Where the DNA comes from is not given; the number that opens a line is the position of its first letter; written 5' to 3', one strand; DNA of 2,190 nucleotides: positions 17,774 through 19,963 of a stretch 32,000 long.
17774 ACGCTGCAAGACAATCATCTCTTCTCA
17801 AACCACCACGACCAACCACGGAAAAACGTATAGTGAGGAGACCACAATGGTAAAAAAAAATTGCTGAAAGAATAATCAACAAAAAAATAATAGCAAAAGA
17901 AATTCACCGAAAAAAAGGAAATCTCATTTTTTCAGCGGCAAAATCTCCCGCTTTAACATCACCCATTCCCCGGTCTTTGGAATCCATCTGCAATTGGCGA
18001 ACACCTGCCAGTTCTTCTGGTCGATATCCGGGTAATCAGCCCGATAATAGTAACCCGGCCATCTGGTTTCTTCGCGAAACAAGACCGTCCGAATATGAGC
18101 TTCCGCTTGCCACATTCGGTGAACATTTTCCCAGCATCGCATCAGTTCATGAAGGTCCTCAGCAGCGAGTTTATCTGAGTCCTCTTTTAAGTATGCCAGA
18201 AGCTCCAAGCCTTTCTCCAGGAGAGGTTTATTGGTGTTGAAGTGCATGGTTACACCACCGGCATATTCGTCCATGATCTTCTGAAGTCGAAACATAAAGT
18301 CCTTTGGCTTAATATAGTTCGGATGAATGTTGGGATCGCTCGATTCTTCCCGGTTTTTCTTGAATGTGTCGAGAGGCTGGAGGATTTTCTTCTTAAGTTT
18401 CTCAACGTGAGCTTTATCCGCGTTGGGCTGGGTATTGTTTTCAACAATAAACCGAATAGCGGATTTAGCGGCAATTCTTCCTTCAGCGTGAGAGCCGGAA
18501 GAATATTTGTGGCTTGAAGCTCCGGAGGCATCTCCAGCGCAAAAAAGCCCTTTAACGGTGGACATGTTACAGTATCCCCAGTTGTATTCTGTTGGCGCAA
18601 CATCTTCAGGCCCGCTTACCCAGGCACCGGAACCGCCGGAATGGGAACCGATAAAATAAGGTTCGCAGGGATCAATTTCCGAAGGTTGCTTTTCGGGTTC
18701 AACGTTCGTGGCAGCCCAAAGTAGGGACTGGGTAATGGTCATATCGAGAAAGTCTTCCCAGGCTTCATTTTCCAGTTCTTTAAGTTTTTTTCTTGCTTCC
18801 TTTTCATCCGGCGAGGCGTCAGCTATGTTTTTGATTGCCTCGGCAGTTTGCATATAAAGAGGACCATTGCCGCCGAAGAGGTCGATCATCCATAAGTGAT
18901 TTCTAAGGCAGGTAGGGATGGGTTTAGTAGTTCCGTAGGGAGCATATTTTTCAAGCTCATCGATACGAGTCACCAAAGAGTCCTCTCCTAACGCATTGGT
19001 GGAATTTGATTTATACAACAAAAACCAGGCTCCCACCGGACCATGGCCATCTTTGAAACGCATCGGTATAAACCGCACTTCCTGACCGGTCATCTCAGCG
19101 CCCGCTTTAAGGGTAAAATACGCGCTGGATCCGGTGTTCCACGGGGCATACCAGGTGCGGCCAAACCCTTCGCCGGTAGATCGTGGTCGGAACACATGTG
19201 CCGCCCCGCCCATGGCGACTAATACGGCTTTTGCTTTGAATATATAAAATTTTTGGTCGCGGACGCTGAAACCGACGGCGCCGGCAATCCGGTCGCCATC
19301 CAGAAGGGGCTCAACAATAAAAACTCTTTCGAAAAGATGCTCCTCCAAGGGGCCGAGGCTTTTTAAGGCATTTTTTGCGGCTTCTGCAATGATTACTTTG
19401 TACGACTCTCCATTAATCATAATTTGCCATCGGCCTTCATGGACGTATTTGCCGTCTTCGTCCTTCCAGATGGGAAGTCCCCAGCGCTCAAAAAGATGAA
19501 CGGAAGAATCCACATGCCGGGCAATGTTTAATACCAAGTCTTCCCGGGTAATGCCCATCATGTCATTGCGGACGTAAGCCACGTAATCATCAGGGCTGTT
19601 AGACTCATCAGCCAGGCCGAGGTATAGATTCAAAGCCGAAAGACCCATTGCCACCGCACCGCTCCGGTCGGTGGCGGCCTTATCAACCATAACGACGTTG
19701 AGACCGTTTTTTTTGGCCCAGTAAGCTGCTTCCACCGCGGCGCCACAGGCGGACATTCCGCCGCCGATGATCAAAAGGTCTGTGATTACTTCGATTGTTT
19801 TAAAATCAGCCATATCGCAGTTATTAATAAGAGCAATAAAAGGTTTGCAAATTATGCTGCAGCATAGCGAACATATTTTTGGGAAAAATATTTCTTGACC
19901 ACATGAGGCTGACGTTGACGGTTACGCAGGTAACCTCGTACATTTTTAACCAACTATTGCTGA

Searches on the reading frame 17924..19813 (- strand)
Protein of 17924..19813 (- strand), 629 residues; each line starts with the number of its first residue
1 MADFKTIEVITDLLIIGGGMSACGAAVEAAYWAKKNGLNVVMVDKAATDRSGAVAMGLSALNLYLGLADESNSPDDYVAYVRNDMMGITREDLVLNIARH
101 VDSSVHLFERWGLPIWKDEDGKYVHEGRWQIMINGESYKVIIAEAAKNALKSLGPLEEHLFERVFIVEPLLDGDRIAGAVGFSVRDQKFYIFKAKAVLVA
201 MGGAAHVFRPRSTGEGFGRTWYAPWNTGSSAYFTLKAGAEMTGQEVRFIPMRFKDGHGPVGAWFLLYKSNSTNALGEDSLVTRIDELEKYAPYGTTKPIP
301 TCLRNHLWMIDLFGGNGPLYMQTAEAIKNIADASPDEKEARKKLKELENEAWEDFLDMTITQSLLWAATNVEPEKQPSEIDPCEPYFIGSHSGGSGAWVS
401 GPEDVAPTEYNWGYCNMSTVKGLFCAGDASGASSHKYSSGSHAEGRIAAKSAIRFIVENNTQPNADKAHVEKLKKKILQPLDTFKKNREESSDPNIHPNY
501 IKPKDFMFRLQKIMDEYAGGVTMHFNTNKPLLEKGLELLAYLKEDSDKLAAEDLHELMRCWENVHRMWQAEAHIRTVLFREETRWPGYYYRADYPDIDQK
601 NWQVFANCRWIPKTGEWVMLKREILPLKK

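Call 5: search_protein_families(library=pfam, proteins=[window:17924-19813:-])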
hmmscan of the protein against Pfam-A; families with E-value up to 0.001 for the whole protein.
window:17924-19813:- (629 aa): 2 families
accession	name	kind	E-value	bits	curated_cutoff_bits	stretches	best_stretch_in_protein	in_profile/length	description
PF00890.30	FAD_binding_2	-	2.1e-17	63.9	20.4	1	12-251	1-252/414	FAD binding domain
PF02910.25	Succ_DH_flav_C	-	0.00012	22.5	20.8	1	509-608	3-100/130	Fumarate reductase flavoprotein C-term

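Call 13: find_encoding_contigs(protein=window:17924-19813:-, flank=10000, max_places=10)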
Protein window:17924-19813:- (629 aa): 5 contigs read that carry it; 2 places shown.
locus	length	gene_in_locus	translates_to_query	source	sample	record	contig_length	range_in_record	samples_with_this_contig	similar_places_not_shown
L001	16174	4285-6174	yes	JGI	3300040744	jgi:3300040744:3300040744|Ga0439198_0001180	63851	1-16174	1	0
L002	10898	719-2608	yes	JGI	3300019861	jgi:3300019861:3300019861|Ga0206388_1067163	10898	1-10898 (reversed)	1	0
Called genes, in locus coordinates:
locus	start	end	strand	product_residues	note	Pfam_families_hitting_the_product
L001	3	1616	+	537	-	?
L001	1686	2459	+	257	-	PF03692:CxxCxxCC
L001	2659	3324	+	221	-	PF03692:CxxCxxCC (faint)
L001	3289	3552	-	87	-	-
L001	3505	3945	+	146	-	PF13237:Fer4_10 (faint), PF12838:Fer4_7 (weak), PF13187:Fer4_9 (faint), PF00037:Fer4 (weak), PF12139:APS-reductase_C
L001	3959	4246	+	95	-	PF13358:DDE_3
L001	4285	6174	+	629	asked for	PF00890:FAD_binding_2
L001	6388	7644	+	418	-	PF00890:FAD_binding_2 (faint), PF01134:GIDA (faint), PF01266:DAO (weak), PF07992:Pyr_redox_2 (weak), PF12831:FAD_oxidored, PF13450:NAD_binding_8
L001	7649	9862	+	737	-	PF00890:FAD_binding_2, PF01266:DAO (weak), PF01494:FAD_binding_3 (weak), PF07992:Pyr_redox_2 (weak), PF12831:FAD_oxidored, PF13450:NAD_binding_8, PF13187:Fer4_9 (weak), PF02662:FlpD, +3 more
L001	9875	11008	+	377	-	PF13183:Fer4_8, PF13187:Fer4_9 (faint), PF13534:Fer4_17 (weak), PF27541:CitB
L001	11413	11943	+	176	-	PF22381:Staph_reg_Sar_Rot (weak), PF01047:MarR, PF12802:MarR_2, PF13463:HTH_27 (weak), PF13601:HTH_34 (weak)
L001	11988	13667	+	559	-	PF00501:AMP-binding, PF13193:AMP-binding_C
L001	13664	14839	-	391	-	PF04055:Radical_SAM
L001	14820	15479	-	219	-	PF00753:Lactamase_B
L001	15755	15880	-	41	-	-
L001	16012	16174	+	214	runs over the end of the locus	PF00989:PAS, PF13188:PAS_8 (faint), PF08448:PAS_4, PF13426:PAS_9, PF08447:PAS_3 (weak)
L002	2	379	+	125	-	?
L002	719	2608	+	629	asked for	PF00890:FAD_binding_2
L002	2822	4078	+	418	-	PF00890:FAD_binding_2 (faint), PF01134:GIDA (faint), PF01266:DAO (weak), PF07992:Pyr_redox_2 (weak), PF12831:FAD_oxidored, PF13450:NAD_binding_8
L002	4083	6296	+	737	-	PF00890:FAD_binding_2, PF01266:DAO (weak), PF01494:FAD_binding_3 (weak), PF07992:Pyr_redox_2 (weak), PF12831:FAD_oxidored, PF13450:NAD_binding_8, PF13187:Fer4_9 (weak), PF02662:FlpD, +3 more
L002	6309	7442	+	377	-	PF13183:Fer4_8, PF13187:Fer4_9 (faint), PF13534:Fer4_17 (weak), PF27541:CitB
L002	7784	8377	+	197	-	PF22381:Staph_reg_Sar_Rot (weak), PF01047:MarR, PF12802:MarR_2, PF13463:HTH_27 (weak), PF13601:HTH_34 (weak)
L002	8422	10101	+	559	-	PF00501:AMP-binding, PF13193:AMP-binding_C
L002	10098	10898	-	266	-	?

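Call 15: find_related_loci(query=window:17924-19813:-, collection=genome_contigs, flank=8000)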
Query window:17924-19813:- (629 aa) in genome_contigs; peptide patterns used: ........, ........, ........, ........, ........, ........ (x = any residue, [..] = any of these).
411 stretches matched a pattern; 384 encode a relative of the query (tblastn E <= 1e-3); the best 80 are kept; 80 distinct loci.
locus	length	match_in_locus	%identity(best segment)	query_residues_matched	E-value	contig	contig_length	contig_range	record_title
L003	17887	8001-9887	94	1-629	0e+0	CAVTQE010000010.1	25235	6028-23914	MAG: uncultured delta proteobacterium isolate MFD00709.bin.2.91 genome assembly, contig: contig_137863, whole genome sho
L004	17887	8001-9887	93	1-629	0e+0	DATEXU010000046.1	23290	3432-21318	MAG TPA_asm: Thermodesulfobacteriota bacterium isolate SMAG_U8427 k141_746734, whole genome shotgun sequence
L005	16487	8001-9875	75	1-627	0e+0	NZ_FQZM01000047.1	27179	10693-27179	Desulfofundulus thermosubterraneus DSM 16057, whole genome shotgun sequence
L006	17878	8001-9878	75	1-627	0e+0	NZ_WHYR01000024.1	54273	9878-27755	Desulfofundulus thermobenzoicus strain DSM 14055 NODE_24_length_54273_cov_69.6441, whole genome shotgun sequence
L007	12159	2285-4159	74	1-627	0e+0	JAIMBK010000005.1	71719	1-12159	MAG: Armatimonadota bacterium isolate HOT.MB2.58 Contig5, whole genome shotgun sequence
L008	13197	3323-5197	73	1-627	0e+0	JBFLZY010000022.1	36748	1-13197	MAG: Bacillota bacterium isolate MAG124 MAG124_22, whole genome shotgun sequence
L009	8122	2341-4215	74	1-627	0e+0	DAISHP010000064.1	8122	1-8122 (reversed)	MAG TPA_asm: Bacillota bacterium isolate CTOTU1360 NODE_728_length_8122_cov_3.977687, whole genome shotgun sequence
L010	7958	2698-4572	75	1-627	0e+0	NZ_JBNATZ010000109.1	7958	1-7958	MAG: Desulfofundulus sp. isolate Kamch4342-3A-MB-06 bin6.fa-109, whole genome shotgun sequence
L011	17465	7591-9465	75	1-627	0e+0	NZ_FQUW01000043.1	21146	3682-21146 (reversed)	Desulfofundulus australicus DSM 11792, whole genome shotgun sequence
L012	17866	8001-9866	72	1-627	0e+0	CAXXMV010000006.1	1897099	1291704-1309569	MAG: bacterium isolate 9002e436-2430-43f7-8519-11165d71275e genome assembly, contig: contig_6, whole genome shotgun sequ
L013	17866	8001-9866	72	3-629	0e+0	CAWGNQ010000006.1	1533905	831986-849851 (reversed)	MAG: uncultured Acidobacteriota bacterium isolate MFD05684.bin.1.85 genome assembly, contig: contig_12982, whole genome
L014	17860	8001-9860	72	2-622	0e+0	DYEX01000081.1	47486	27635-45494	MAG TPA_asm: Desulfovirgula sp. isolate Tomsk_3_55_126 Tomsk_k141_21324, whole genome shotgun sequence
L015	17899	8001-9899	71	1-627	0e+0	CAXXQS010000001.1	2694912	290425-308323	MAG: Myxococcota bacterium isolate 4c7ae828-ac37-49c6-a807-d9517c02c23a genome assembly, contig: contig_1, whole genome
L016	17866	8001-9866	72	1-627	0e+0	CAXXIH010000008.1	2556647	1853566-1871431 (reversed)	MAG: bacterium isolate 8561d366-b592-423a-86f8-33741145bb09 genome assembly, contig: contig_8, whole genome shotgun sequ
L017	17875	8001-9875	69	4-629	0e+0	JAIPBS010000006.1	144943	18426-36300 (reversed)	MAG: Bacteroidales bacterium isolate Tobar14m-G11 Tobar14m-C49, whole genome shotgun sequence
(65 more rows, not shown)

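Call 41: find_homologous_proteins(query=window:17924-19813:-, max_evalue=1e-50)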
Query window:17924-19813:- (629 aa): 8000 proteins with E <= 1e-50 among 8000 candidates; the best 120 are listed.
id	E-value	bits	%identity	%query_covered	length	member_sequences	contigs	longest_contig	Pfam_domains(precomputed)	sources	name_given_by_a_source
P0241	0.0e+0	1393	93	100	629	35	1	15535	PF00890.31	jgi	-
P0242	0.0e+0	1258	82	100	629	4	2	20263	PF00890.31,PF02910.26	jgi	-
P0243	0.0e+0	1256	82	100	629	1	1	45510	PF00890.31,PF02910.26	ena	-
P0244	0.0e+0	1237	82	100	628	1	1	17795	PF00890.31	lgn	-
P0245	0.0e+0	1236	82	100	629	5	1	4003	PF00890.31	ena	-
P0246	0.0e+0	1213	80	100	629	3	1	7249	PF00890.31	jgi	-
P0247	0.0e+0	1177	78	100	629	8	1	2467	PF00890.31,PF02910.26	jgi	jgi:adenylylsulfate reductase subunit A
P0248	0.0e+0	1177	77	100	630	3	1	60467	PF00890.31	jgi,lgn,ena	-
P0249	0.0e+0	1170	78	100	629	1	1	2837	PF00890.31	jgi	jgi:adenylylsulfate reductase subunit A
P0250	0.0e+0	1158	76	100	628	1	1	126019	PF00890.31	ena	-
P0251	0.0e+0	1149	76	100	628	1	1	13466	PF00890.31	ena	-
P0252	0.0e+0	1144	76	100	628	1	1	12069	PF00890.31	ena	-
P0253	0.0e+0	1122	75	100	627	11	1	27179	PF00890.31,PF02910.26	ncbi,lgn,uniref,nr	ncbi:adenylyl-sulfate reductase subunit alpha [Desulfofundulus thermosubterraneus]|uniref:Adenylylsu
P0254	0.0e+0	1120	75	100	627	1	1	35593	PF00890.31,PF02910.26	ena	-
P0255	0.0e+0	1119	75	100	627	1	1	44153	PF00890.31,PF02910.26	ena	-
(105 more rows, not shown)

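Call 42: find_encoding_contigs(protein=P0243, flank=10000, max_places=1)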
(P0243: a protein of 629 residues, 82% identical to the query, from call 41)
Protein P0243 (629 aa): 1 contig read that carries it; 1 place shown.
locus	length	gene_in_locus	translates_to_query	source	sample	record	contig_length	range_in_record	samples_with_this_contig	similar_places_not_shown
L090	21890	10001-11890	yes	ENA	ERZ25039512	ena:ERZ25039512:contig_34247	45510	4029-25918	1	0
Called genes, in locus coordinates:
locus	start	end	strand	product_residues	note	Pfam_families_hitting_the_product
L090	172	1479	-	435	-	PF03787:RAMPs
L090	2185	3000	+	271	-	PF03692:CxxCxxCC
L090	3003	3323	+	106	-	PF02810:SEC-C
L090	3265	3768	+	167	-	-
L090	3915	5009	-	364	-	PF02504:FA_synthesis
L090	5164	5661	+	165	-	PF01134:GIDA, PF01266:DAO (weak), PF13450:NAD_binding_8 (weak)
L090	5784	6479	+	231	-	PF01134:GIDA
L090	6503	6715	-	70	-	-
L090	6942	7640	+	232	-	PF00027:cNMP_binding, PF13545:HTH_Crp_2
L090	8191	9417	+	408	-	PF14306:PUA_2, PF01747:ATP-sulfurylase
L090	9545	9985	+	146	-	PF12838:Fer4_7 (weak), PF13187:Fer4_9 (weak), PF00037:Fer4 (weak), PF12139:APS-reductase_C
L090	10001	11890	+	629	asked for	PF00890:FAD_binding_2, PF02910:Succ_DH_flav_C (faint)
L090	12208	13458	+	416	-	PF00890:FAD_binding_2 (faint), PF01134:GIDA (faint), PF01266:DAO (weak), PF07992:Pyr_redox_2 (faint), PF12831:FAD_oxidored, PF13450:NAD_binding_8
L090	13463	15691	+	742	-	PF00890:FAD_binding_2 (weak), PF01134:GIDA (weak), PF01266:DAO (weak), PF07992:Pyr_redox_2, PF12831:FAD_oxidored, PF13450:NAD_binding_8, PF13187:Fer4_9 (weak), PF02662:FlpD, +2 more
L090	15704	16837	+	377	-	PF13183:Fer4_8, PF13534:Fer4_17 (faint), PF27541:CitB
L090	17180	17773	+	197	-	PF22381:Staph_reg_Sar_Rot (weak), PF01047:MarR, PF12802:MarR_2, PF13463:HTH_27 (weak), PF13601:HTH_34 (weak)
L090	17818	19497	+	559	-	PF00501:AMP-binding, PF13193:AMP-binding_C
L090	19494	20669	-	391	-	PF04055:Radical_SAM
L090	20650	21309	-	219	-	PF00753:Lactamase_B, PF19583:ODP (weak)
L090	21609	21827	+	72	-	PF07311:Dodecin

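Call 43: find_encoding_contigs(protein=P0248, flank=10000, max_places=1)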
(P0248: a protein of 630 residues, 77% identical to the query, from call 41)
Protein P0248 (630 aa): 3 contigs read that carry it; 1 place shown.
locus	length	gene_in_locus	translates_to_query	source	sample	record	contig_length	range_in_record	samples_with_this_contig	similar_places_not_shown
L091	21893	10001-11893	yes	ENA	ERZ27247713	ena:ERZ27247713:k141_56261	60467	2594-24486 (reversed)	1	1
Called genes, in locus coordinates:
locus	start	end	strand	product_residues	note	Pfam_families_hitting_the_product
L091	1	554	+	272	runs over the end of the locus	PF03692:CxxCxxCC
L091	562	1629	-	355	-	PF02504:FA_synthesis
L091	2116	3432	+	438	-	PF01134:GIDA, PF01266:DAO (weak), PF13450:NAD_binding_8 (faint)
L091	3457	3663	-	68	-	-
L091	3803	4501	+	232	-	PF00027:cNMP_binding, PF13545:HTH_Crp_2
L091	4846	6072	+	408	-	PF14306:PUA_2, PF01747:ATP-sulfurylase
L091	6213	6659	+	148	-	PF00037:Fer4 (faint), PF12800:Fer4_4 (faint), PF12838:Fer4_7 (weak), PF13187:Fer4_9 (weak), PF12139:APS-reductase_C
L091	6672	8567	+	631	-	PF00890:FAD_binding_2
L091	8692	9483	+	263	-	PF03692:CxxCxxCC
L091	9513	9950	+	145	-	PF12838:Fer4_7 (weak), PF13187:Fer4_9 (weak), PF12139:APS-reductase_C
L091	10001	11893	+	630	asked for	PF00890:FAD_binding_2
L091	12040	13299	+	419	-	PF00890:FAD_binding_2 (weak), PF01134:GIDA (faint), PF01266:DAO (weak), PF07992:Pyr_redox_2 (faint), PF12831:FAD_oxidored, PF13450:NAD_binding_8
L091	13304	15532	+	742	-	PF00890:FAD_binding_2, PF01266:DAO, PF03486:HI0933_like (faint), PF07992:Pyr_redox_2, PF12831:FAD_oxidored, PF13450:NAD_binding_8, PF13187:Fer4_9 (weak), PF02662:FlpD, +2 more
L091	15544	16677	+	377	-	PF13183:Fer4_8, PF13187:Fer4_9 (faint), PF27541:CitB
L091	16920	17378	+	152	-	-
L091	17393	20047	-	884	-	PF02739:5_3_exonuc_N, PF01367:5_3_exonuc, PF01612:DNA_pol_A_exo1, PF22619:DNA_polI_exo1, PF00476:DNA_pol_A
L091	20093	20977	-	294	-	-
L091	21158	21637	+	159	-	-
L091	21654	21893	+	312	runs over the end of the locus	-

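Call 44: find_encoding_contigs(protein=P0250, flank=10000, max_places=1)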
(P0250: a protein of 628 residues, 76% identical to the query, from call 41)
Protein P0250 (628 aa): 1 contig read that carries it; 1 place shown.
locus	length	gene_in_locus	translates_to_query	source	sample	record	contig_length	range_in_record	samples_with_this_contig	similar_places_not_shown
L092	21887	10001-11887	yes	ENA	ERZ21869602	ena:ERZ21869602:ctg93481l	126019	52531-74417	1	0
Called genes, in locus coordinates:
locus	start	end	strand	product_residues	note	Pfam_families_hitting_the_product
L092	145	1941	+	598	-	PF13520:AA_permease_2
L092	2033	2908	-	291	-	PF01634:HisG, PF08029:HisG_C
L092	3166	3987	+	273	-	PF03692:CxxCxxCC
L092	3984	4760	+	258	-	PF02810:SEC-C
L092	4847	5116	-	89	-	PF04606:Ogr_Delta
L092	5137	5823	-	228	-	PF02504:FA_synthesis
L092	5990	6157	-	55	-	PF02504:FA_synthesis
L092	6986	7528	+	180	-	PF01134:GIDA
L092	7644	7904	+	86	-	-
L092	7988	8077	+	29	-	-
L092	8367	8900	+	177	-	PF00027:cNMP_binding, PF13545:HTH_Crp_2, PF00325:Crp (weak)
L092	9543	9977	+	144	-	PF00037:Fer4 (faint), PF12838:Fer4_7, PF13187:Fer4_9 (weak), PF12139:APS-reductase_C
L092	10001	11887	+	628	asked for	PF00890:FAD_binding_2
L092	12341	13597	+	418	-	PF00890:FAD_binding_2 (weak), PF01134:GIDA (weak), PF01266:DAO (weak), PF12831:FAD_oxidored, PF13450:NAD_binding_8, PF13738:Pyr_redox_3 (faint), PF07992:Pyr_redox_2 (weak)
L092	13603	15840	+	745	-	PF00037:Fer4 (faint), PF00890:FAD_binding_2, PF01266:DAO (weak), PF07992:Pyr_redox_2, PF12831:FAD_oxidored, PF13450:NAD_binding_8, PF13187:Fer4_9 (weak), PF02662:FlpD, +5 more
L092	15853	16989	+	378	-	PF13183:Fer4_8, PF13187:Fer4_9 (weak), PF27541:CitB, PF02665:Nitrate_red_gam (faint)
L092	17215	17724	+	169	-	-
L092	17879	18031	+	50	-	-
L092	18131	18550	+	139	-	-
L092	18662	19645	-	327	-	-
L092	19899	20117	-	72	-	PF13275:S4_2, PF01479:S4 (faint)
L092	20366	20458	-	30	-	-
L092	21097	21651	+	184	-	PF01842:ACT (weak), PF13291:ACT_4 (faint), PF13740:ACT_6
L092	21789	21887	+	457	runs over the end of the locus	PF05167:DUF711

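Call 62: find_encoding_contigs(protein=P0242, flank=10000, max_places=2)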
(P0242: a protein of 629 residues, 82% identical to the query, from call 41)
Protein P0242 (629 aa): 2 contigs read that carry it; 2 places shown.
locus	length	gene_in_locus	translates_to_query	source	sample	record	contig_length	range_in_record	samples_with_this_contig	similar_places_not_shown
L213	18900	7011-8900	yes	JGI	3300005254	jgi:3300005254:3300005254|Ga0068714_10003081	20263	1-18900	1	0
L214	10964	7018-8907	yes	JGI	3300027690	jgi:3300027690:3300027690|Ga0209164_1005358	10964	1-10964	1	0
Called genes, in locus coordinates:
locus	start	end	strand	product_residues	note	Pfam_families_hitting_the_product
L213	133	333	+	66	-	-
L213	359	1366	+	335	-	PF01555:N6_N4_Mtase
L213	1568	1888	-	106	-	PF01381:HTH_3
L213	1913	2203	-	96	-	PF05015:HigB-like_toxin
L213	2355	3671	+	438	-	PF01134:GIDA, PF01266:DAO (weak)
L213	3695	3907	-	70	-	-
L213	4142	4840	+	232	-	PF00027:cNMP_binding, PF13545:HTH_Crp_2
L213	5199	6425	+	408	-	PF14306:PUA_2, PF01747:ATP-sulfurylase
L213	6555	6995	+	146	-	PF12838:Fer4_7, PF13187:Fer4_9 (weak), PF00037:Fer4 (weak), PF12139:APS-reductase_C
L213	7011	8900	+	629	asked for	PF00890:FAD_binding_2, PF02910:Succ_DH_flav_C (weak)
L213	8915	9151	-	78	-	-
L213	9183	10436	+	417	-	PF00890:FAD_binding_2 (weak), PF01134:GIDA (faint), PF01266:DAO (weak), PF07992:Pyr_redox_2 (faint), PF12831:FAD_oxidored, PF13450:NAD_binding_8, PF13738:Pyr_redox_3 (faint)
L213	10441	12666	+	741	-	PF00890:FAD_binding_2 (weak), PF01134:GIDA (weak), PF01266:DAO (weak), PF07992:Pyr_redox_2, PF12831:FAD_oxidored, PF13450:NAD_binding_8, PF13187:Fer4_9 (weak), PF02662:FlpD, +3 more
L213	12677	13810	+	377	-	PF13183:Fer4_8, PF27541:CitB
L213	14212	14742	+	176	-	PF22381:Staph_reg_Sar_Rot (weak), PF01047:MarR, PF12802:MarR_2, PF13463:HTH_27 (weak), PF13601:HTH_34 (weak)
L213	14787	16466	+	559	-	PF00501:AMP-binding, PF13193:AMP-binding_C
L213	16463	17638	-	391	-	PF04055:Radical_SAM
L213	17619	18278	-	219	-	PF00753:Lactamase_B, PF19583:ODP (faint)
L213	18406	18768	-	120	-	-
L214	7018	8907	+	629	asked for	PF00890:FAD_binding_2, PF02910:Succ_DH_flav_C (weak)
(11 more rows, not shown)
